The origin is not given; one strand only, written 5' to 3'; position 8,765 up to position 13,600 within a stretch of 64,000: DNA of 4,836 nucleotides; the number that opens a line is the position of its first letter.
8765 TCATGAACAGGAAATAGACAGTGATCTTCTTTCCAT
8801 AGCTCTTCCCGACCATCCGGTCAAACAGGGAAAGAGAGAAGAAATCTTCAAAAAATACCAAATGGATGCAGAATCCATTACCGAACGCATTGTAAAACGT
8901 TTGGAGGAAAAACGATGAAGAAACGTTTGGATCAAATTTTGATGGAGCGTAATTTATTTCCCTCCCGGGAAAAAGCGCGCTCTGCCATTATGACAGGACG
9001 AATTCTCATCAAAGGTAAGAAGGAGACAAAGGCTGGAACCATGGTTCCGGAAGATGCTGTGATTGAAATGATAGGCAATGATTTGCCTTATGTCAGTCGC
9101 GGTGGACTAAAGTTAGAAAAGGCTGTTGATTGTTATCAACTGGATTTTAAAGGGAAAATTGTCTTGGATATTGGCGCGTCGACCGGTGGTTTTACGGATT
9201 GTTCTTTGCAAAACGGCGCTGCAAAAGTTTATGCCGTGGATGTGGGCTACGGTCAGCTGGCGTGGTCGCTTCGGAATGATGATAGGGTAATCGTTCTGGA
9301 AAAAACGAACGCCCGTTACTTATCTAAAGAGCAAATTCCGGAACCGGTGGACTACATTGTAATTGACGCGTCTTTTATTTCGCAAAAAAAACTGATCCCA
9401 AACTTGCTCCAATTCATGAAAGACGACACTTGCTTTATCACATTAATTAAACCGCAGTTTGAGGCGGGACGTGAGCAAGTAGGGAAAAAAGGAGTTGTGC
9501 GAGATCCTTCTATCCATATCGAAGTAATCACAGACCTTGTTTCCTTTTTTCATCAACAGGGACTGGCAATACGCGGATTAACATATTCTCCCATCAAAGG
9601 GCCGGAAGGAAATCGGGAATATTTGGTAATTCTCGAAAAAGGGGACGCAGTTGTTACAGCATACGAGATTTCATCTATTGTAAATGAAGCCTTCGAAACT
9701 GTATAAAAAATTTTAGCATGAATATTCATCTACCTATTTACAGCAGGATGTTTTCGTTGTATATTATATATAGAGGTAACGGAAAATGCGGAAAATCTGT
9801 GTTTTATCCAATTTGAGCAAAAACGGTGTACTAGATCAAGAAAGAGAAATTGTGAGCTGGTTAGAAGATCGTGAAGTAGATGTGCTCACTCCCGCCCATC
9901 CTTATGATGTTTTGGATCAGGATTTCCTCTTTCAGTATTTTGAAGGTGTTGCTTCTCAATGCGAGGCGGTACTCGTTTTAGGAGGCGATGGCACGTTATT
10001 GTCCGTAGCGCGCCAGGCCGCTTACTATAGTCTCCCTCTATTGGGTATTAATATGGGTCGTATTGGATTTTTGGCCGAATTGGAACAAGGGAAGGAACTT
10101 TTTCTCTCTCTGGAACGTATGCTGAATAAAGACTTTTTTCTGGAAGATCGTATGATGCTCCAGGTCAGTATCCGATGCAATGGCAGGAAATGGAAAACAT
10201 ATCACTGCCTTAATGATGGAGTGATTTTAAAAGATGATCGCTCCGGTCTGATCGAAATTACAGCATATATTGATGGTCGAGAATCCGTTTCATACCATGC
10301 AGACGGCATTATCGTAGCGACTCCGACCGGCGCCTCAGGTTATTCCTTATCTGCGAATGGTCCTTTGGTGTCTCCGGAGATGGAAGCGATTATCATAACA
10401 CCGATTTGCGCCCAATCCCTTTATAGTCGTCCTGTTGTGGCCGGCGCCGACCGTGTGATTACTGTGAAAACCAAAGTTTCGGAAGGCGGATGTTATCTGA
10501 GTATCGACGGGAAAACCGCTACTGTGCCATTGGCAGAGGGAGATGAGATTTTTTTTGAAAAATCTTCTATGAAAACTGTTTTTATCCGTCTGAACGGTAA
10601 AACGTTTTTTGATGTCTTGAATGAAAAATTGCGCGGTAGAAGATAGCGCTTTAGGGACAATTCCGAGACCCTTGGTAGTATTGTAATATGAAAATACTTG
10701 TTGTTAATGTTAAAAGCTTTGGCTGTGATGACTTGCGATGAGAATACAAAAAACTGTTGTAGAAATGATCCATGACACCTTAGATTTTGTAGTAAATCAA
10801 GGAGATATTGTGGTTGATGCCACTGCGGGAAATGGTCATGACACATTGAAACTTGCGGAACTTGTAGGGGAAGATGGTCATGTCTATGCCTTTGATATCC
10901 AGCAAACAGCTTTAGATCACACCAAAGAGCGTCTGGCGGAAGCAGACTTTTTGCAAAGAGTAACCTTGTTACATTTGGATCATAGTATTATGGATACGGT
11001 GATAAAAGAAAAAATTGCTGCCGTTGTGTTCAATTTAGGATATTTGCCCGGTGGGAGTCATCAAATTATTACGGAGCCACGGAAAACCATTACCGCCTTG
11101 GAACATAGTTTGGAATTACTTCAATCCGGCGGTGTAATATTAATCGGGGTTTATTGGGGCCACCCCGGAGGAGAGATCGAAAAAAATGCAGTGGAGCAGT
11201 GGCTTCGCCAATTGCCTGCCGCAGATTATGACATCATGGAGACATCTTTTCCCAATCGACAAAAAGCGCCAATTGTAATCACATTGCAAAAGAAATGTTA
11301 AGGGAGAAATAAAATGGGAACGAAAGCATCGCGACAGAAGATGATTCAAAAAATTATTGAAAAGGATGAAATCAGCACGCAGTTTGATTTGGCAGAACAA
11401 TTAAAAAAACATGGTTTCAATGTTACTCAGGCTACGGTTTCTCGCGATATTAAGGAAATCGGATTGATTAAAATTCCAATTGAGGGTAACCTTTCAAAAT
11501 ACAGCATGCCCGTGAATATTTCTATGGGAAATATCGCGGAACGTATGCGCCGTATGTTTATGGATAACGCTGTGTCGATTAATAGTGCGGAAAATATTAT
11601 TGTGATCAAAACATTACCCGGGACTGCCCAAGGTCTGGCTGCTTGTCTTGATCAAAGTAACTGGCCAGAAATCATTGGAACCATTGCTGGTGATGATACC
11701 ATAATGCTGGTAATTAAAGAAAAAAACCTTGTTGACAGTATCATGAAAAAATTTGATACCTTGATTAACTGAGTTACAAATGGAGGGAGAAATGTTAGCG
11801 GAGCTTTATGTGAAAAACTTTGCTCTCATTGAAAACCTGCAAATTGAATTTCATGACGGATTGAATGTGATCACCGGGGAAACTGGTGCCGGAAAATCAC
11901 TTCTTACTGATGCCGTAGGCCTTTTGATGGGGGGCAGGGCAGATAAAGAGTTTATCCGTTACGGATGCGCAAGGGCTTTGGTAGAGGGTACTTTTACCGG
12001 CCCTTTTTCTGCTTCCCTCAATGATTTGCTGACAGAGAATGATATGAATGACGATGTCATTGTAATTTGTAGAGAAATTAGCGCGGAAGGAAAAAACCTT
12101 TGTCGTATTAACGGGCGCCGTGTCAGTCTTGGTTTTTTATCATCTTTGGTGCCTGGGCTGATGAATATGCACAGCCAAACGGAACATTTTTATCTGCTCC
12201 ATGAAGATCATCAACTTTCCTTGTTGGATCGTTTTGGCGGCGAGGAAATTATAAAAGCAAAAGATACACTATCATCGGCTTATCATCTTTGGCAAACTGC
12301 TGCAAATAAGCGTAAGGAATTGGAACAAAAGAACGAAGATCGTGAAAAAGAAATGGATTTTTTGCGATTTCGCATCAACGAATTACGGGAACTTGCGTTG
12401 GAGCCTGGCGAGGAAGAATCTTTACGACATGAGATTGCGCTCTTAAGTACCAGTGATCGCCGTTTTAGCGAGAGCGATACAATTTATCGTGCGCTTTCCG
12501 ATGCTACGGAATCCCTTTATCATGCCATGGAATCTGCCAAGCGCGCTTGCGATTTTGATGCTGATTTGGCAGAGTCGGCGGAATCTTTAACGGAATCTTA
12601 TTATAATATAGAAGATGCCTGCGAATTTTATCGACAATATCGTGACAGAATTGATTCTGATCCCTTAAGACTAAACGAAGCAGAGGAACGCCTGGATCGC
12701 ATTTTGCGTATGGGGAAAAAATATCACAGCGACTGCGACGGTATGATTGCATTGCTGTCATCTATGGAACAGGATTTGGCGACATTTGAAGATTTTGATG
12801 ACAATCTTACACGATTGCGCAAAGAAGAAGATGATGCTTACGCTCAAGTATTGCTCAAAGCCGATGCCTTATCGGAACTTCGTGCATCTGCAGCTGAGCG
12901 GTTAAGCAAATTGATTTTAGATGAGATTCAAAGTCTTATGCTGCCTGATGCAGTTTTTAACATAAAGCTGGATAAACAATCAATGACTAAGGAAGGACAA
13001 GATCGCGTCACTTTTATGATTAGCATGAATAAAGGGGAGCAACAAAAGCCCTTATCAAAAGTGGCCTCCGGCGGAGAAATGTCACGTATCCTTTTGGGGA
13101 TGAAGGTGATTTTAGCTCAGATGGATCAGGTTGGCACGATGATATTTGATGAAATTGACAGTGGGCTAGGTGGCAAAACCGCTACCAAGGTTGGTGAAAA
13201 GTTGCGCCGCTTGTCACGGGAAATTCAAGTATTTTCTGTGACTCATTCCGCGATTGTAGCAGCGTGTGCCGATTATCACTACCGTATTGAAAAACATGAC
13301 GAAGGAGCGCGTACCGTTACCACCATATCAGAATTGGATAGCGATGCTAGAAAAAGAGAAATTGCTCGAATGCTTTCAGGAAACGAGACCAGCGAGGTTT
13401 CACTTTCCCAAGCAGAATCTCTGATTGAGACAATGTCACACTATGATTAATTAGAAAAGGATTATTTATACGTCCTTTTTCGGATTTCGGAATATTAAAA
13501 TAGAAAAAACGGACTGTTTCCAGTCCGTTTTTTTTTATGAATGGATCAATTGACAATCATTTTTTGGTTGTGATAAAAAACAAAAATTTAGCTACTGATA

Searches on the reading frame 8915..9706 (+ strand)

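Call 5: search_protein_families(library=pfam, proteins=[window:8915-9706:+])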
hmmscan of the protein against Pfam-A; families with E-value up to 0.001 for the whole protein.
window:8915-9706:+ (263 aa): 3 families
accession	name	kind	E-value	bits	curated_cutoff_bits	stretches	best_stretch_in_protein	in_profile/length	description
PF01728.25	FtsJ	-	4.7e-47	160.7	24.1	1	59-241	1-180/181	FtsJ-like methyltransferase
PF01479.30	S4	-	4e-06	26.9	22.8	1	4-50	2-48/48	S4 domain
PF22421.1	SYY_C-terminal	-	0.0004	20.7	27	1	3-48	19-64/83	Tyrosine--tRNA ligase SYY-like C-terminal domain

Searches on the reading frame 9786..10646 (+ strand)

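Call 5: search_protein_families(library=pfam, proteins=[window:9786-10646:+])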
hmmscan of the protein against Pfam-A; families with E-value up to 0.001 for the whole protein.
window:9786-10646:+ (286 aa): 2 families
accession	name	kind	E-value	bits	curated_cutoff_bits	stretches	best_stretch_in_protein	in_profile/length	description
PF20143.4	NAD_kinase_C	-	9.9e-28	96.8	23.7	1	142-269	1-126/126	ATP-NAD kinase C-terminal domain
PF01513.26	NAD_kinase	-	1.5e-15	58.1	25.5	1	56-116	70-129/130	ATP-NAD kinase N-terminal domain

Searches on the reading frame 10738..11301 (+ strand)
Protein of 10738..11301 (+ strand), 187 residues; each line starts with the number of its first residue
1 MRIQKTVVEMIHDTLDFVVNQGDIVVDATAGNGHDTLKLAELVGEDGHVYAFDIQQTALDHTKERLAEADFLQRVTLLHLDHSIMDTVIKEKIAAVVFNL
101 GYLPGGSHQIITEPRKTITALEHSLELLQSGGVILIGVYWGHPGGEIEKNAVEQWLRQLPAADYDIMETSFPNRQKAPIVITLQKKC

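Call 5: search_protein_families(library=pfam, proteins=[window:10738-11301:+])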
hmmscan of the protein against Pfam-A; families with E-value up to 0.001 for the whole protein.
window:10738-11301:+ (187 aa): 9 families
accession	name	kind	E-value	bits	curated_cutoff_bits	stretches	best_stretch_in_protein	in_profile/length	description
PF06962.18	rRNA_methylase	-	1.5e-47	161.4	22.7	1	49-183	1-135/137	Putative rRNA methylase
PF13847.12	Methyltransf_31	-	5.1e-10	39.7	27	1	21-140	3-113/145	Methyltransferase domain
PF13649.12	Methyltransf_25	-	3.7e-07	31.2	27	1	25-98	1-70/97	Methyltransferase domain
PF01795.25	Methyltransf_5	-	8.9e-06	25.8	27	1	13-101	18-101/309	MraW methylase family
PF01209.24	Ubie_methyltran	-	7e-05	22.7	20.1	1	19-79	45-104/233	ubiE/COQ5 methyltransferase family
PF01189.24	Methyltr_RsmB-F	-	0.00013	22.1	27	1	20-91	7-77/199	16S rRNA methyltransferase RsmB/F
PF08242.18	Methyltransf_12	-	0.00018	22.6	30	1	27-133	2-97/98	Methyltransferase domain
PF13679.12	Methyltransf_32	-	0.00053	20.4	27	1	7-83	9-90/143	Methyltransferase domain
PF08704.16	GCD14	-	0.00053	20.2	26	1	9-98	30-119/247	tRNA methyltransferase complex GCD14 subunit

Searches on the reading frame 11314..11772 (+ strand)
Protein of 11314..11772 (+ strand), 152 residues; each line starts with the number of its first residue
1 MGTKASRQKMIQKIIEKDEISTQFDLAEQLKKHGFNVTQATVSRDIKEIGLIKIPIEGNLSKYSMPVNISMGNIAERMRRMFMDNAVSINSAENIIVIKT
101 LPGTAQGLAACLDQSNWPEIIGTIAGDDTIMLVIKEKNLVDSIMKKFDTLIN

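Call 5: search_protein_families(library=pfam, proteins=[window:11314-11772:+])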
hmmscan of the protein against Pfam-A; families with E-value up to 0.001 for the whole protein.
window:11314-11772:+ (152 aa): 2 families
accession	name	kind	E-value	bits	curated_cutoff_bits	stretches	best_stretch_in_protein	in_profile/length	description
PF02863.23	Arg_repressor_C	-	7.6e-26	90.2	25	1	83-147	2-66/68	Arginine repressor, C-terminal domain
PF01316.27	Arg_repressor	-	5e-25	87.5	27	1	3-66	2-65/70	Arginine repressor, DNA binding domain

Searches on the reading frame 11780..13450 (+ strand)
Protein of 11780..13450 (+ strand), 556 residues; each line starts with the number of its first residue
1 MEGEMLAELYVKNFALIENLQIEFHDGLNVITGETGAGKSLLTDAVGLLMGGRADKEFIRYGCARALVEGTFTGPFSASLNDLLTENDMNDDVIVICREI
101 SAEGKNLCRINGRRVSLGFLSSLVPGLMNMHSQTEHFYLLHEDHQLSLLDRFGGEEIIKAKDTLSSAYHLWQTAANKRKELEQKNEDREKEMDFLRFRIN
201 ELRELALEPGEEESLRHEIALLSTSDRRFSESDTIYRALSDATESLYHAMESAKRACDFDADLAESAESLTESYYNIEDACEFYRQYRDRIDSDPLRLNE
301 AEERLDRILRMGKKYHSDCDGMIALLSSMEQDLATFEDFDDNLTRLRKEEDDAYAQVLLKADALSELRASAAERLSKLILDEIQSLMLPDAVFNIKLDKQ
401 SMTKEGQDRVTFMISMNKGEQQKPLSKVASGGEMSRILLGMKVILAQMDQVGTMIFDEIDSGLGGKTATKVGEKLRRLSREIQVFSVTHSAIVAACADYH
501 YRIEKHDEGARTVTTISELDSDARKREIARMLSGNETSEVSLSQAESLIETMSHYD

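Call 46: search_protein_families(library=pfam, proteins=[window:11780-13450:+], max_evalue=0.001)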
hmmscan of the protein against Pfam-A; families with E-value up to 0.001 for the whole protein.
window:11780-13450:+ (556 aa): 6 families
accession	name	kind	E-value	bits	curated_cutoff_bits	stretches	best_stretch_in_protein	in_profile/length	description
PF02463.25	SMC_N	-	2.6e-19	70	40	1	6-509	2-217/220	RecF/RecN/SMC N terminal domain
PF13476.12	AAA_23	-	3e-12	48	27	1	9-198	2-185/201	AAA domain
PF13175.12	AAA_15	-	3.7e-08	33.8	32.1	1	5-493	1-373/374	AAA ATPase domain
PF13555.12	AAA_29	-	2.1e-05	24.6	27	1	7-54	2-50/61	P-loop containing region of AAA domain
PF13304.12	AAA_21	-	3.4e-05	24.5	27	0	434-491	242-300/304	AAA domain, putative AbiEii toxin, Type IV TA system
PF13401.12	AAA_22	-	0.00093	20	27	0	24-48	3-27/130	AAA domain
